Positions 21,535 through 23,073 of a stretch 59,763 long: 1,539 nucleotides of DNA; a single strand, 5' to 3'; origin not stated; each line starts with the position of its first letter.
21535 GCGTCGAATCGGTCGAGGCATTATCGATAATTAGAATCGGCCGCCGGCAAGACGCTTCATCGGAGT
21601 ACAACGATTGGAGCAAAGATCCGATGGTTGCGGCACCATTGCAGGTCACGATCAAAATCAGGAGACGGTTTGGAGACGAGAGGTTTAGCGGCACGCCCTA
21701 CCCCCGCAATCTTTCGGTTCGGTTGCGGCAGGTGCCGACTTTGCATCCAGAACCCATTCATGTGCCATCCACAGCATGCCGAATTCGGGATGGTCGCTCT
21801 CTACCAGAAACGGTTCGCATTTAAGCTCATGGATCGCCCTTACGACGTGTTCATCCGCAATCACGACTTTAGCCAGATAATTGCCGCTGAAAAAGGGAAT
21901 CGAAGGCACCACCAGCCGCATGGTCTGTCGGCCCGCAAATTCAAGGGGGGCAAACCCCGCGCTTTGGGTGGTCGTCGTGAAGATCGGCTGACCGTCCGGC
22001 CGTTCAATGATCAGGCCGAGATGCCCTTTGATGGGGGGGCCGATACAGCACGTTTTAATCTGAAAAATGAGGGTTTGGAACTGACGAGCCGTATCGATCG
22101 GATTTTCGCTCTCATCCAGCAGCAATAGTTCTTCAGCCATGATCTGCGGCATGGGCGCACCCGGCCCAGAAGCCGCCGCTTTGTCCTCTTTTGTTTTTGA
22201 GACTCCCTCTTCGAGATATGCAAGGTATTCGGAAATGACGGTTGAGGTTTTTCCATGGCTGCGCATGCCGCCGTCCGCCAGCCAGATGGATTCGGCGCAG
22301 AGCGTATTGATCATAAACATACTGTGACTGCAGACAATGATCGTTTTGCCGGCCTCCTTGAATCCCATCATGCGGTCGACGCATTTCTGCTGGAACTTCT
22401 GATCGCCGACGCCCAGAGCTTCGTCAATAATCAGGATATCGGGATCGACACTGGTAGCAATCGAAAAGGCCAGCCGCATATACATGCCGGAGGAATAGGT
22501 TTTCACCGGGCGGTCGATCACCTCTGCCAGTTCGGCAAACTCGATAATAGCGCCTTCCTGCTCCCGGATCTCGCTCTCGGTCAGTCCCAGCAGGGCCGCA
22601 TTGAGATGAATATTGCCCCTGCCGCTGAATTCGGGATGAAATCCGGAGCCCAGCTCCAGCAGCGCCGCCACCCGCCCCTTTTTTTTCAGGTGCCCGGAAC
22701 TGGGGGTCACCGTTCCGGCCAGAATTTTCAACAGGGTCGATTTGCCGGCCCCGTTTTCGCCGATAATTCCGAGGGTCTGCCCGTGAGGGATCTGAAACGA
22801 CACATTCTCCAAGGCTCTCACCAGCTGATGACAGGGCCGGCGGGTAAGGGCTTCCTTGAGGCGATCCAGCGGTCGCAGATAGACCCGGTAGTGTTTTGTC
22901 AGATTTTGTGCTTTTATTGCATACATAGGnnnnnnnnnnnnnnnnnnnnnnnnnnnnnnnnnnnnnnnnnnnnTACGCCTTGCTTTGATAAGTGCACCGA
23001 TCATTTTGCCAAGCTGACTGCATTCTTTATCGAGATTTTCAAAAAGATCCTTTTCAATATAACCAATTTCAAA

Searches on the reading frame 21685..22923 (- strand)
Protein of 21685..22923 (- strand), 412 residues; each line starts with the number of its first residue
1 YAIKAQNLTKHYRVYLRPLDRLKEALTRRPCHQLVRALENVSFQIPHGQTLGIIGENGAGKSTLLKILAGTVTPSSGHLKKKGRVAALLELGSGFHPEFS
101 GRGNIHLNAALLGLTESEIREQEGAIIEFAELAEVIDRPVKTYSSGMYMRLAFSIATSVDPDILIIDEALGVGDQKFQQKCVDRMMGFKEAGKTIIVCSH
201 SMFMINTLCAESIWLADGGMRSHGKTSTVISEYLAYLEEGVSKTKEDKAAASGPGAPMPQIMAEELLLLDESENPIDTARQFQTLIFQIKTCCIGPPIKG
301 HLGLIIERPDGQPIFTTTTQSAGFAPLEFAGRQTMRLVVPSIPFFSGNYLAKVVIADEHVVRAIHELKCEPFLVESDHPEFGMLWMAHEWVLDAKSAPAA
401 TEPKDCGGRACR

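Call 5: search_protein_families(library=pfam, proteins=[window:21685-22923:-], max_evalue=0.001)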
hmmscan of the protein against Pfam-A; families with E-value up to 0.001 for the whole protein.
window:21685-22923:- (412 aa): 2 families
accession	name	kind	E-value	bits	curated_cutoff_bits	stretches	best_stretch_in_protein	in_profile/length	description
PF00005.33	ABC_tran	-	4.7e-21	76.3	25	1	38-170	1-136/137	ABC transporter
PF13476.12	AAA_23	-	0.00062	20.9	27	1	39-84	11-55/201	AAA domain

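Call 24: search_protein_families(library=ncbifam, proteins=[window:21685-22923:-], max_evalue=0.01)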
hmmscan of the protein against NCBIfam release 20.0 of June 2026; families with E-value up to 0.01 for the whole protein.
window:21685-22923:- (412 aa): 191 families (the best 25 are shown)
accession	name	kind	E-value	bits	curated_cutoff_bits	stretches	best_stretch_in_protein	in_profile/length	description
NF010065.0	PRK13545.1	equivalog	7.3e-72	242.8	538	1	1-248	3-249/549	teichoic acids export protein ATP-binding subunit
NF010066.0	PRK13546.1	equivalog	1.1e-62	211.8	320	1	3-248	5-249/264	teichoic acids export ABC transporter ATP-binding subunit TagH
NF050108.1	galactan_ABC_ATP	equivalog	7.1e-53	179.3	400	1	33-233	40-240/244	galactan export ABC transporter ATP-binding subunit Wzt/RfbE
TIGR01188.1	drrA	subfamily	6.5e-30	104.4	312.45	2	98-218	80-200/302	daunorubicin resistance ABC transporter, ATP-binding protein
NF010060.0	PRK13537.1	equivalog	8.4e-26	90.6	521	1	38-231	31-235/314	nodulation factor ABC transporter ATP-binding protein NodI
TIGR04521.1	ECF_ATPase_2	equivalog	1.1e-23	83.7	330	2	36-84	19-67/279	energy-coupling factor transporter ATPase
TIGR03740.1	galliderm_ABC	subfamily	2.9e-23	82.7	309.75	1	36-221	14-203/223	lantibiotic protection ABC transporter ATP-binding subunit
TIGR01166.1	cbiO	subfamily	6.2e-23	81.3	211.8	2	35-84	5-54/190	cobalt ABC transporter, ATP-binding protein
NF010059.0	PRK13536.1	equivalog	1.4e-22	79.9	549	1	38-233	59-265/342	nodulation factor ABC transporter ATP-binding protein NodI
TIGR01288.1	nodI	equivalog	6.5e-22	77.9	424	1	38-234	20-227/303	nodulation factor ABC transporter ATP-binding protein NodI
NF000355.4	ribo_prot_ABC_F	equivalog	6.6e-21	74.7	380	1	37-244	17-210/499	ribosomal protection-like ABC-F family protein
TIGR02673.1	FtsE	equivalog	8.9e-21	74.5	264.85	2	104-218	99-213/214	cell division ATP-binding protein FtsE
TIGR03873.1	F420-0_ABC_ATP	hypoth_equivalog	6.6e-20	71.4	372.4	2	37-83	16-62/256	putative F420-0 ABC transporter ATP-binding protein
TIGR04520.1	ECF_ATPase_1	equivalog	1e-19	71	315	2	35-83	15-63/269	energy-coupling factor transporter ATPase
TIGR02769.1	nickel_nikE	equivalog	2e-18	66.9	332.55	2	31-84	20-73/265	nickel import ATP-binding protein NikE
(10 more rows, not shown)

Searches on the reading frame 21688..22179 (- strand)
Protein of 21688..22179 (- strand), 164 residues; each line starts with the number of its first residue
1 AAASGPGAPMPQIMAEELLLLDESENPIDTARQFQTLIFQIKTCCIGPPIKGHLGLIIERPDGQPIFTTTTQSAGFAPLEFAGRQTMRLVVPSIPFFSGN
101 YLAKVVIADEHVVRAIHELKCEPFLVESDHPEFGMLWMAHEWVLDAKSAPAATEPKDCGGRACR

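Call 57: search_protein_families(library=pfam, proteins=[window:21688-22179:-], max_evalue=1)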
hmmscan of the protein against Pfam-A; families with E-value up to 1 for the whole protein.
window:21688-22179:- (164 aa): 1 family
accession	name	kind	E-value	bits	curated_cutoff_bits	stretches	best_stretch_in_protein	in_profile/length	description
PF14524.12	Wzt_C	-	0.00057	20.3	30.4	1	19-111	16-111/143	Wzt C-terminal domain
